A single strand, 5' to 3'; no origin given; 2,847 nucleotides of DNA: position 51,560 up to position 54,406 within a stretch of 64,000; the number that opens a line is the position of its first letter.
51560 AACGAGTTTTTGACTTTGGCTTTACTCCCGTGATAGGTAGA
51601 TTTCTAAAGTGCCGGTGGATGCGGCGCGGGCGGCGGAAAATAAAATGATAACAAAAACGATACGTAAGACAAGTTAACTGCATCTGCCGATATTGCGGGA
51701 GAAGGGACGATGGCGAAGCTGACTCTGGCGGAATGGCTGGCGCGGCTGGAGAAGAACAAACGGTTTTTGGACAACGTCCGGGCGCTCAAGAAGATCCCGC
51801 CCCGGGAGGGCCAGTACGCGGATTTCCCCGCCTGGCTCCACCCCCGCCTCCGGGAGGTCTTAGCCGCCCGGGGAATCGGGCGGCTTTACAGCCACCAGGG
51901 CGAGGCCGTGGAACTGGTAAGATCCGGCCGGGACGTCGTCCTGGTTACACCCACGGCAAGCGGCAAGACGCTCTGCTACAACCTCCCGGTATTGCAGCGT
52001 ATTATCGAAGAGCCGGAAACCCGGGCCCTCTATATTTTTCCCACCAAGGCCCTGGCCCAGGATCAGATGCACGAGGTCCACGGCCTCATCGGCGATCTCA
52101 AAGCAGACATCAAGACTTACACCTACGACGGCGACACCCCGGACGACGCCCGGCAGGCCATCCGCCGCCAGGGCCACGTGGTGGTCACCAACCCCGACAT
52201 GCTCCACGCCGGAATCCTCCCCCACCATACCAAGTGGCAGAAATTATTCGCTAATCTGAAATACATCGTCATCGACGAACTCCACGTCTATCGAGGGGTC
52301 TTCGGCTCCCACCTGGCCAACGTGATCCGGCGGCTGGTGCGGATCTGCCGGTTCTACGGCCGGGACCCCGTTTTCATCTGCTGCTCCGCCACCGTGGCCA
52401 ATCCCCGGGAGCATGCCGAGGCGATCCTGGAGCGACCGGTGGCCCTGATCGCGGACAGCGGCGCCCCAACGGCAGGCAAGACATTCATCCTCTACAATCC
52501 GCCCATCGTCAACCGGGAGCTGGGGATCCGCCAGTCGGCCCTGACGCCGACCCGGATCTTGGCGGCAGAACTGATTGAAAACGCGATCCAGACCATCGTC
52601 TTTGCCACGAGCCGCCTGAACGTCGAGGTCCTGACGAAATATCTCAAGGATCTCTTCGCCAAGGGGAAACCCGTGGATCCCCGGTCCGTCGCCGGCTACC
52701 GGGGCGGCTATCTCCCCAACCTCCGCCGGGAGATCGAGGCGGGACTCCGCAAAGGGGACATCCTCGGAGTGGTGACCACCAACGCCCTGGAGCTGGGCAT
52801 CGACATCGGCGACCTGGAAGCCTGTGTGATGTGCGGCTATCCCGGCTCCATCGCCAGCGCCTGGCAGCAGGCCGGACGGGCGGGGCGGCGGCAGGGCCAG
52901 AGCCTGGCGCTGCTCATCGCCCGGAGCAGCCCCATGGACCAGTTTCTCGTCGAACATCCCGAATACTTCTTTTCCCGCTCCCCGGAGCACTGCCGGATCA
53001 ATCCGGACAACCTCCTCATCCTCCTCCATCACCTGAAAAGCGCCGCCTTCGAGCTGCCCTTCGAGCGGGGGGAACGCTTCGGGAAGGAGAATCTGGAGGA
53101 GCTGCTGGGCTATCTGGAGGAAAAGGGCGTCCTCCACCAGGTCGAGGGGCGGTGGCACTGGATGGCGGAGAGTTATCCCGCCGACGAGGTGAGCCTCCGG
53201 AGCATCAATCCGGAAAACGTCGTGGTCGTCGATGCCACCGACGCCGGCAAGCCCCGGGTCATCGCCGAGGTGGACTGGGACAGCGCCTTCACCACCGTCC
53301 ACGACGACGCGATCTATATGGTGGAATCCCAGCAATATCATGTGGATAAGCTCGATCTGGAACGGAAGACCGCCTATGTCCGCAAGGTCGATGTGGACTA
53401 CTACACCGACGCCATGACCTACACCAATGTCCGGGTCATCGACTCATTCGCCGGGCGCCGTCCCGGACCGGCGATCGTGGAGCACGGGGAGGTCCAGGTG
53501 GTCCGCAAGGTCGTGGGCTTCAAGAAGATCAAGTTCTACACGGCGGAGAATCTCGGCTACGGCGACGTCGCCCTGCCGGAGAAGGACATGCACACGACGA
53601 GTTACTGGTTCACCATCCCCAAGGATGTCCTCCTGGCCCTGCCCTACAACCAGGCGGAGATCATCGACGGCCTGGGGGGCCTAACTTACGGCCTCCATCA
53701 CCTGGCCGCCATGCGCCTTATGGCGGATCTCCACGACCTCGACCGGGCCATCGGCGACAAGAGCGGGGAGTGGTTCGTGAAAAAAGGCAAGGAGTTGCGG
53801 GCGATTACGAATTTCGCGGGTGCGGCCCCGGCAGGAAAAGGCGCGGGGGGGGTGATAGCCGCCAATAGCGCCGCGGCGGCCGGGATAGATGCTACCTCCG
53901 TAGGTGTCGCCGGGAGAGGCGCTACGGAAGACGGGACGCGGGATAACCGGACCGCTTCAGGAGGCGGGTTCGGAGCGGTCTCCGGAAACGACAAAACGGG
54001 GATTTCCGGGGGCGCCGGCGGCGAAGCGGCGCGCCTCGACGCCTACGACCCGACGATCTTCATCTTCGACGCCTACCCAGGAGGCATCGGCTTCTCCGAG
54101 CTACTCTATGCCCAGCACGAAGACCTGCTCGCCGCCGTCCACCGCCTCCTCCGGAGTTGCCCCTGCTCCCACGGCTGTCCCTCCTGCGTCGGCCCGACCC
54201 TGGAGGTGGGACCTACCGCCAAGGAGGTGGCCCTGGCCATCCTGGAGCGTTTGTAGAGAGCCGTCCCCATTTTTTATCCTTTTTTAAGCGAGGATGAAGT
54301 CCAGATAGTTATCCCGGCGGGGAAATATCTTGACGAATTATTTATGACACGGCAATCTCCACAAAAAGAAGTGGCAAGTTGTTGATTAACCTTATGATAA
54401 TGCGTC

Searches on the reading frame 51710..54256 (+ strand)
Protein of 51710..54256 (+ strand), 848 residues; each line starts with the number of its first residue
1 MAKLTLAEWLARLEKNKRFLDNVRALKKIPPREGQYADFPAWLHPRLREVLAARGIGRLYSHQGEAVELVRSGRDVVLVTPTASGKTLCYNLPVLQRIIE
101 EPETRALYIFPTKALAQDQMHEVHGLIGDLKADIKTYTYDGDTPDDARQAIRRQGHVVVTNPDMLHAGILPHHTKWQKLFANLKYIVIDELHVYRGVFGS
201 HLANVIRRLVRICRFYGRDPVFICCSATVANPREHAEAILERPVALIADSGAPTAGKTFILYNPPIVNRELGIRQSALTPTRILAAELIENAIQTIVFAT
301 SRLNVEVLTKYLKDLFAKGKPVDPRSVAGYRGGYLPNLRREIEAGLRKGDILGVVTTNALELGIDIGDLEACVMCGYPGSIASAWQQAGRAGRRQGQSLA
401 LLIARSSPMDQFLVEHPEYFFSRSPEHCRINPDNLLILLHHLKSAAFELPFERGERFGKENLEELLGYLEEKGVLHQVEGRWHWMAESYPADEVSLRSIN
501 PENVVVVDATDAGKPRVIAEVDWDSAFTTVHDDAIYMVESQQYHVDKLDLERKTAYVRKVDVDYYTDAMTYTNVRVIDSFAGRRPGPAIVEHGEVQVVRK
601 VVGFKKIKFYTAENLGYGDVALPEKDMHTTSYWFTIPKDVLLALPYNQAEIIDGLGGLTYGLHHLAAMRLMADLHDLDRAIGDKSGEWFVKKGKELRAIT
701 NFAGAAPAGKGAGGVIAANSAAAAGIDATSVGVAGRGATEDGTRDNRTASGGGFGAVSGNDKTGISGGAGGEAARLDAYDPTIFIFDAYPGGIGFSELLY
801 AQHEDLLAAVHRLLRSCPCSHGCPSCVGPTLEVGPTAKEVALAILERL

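Call 79: search_protein_families(library=pfam, proteins=[window:51710-54256:+], max_evalue=0.00001)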
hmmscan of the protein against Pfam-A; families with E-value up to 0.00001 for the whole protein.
window:51710-54256:+ (848 aa): 5 families
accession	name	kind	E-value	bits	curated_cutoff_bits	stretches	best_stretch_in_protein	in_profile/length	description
PF00270.35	DEAD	-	5.7e-36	124.2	26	1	61-231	2-163/167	DEAD/DEAH box helicase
PF00271.37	Helicase_C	-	6.9e-15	55.7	23.5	1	289-394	12-109/110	Helicase conserved C-terminal domain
PF09369.15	MZB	-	1.1e-13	52.1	24.2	1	779-827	31-80/80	MrfA Zn-binding domain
PF22982.3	WHD_HRQ1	-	6.3e-09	37.2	27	1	430-499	1-70/70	ATP-dependent helicase HRQ1, winged helix domain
PF04851.21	ResIII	-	2.5e-08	34.5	22.5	1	59-194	4-137/164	Type III restriction enzyme, res subunit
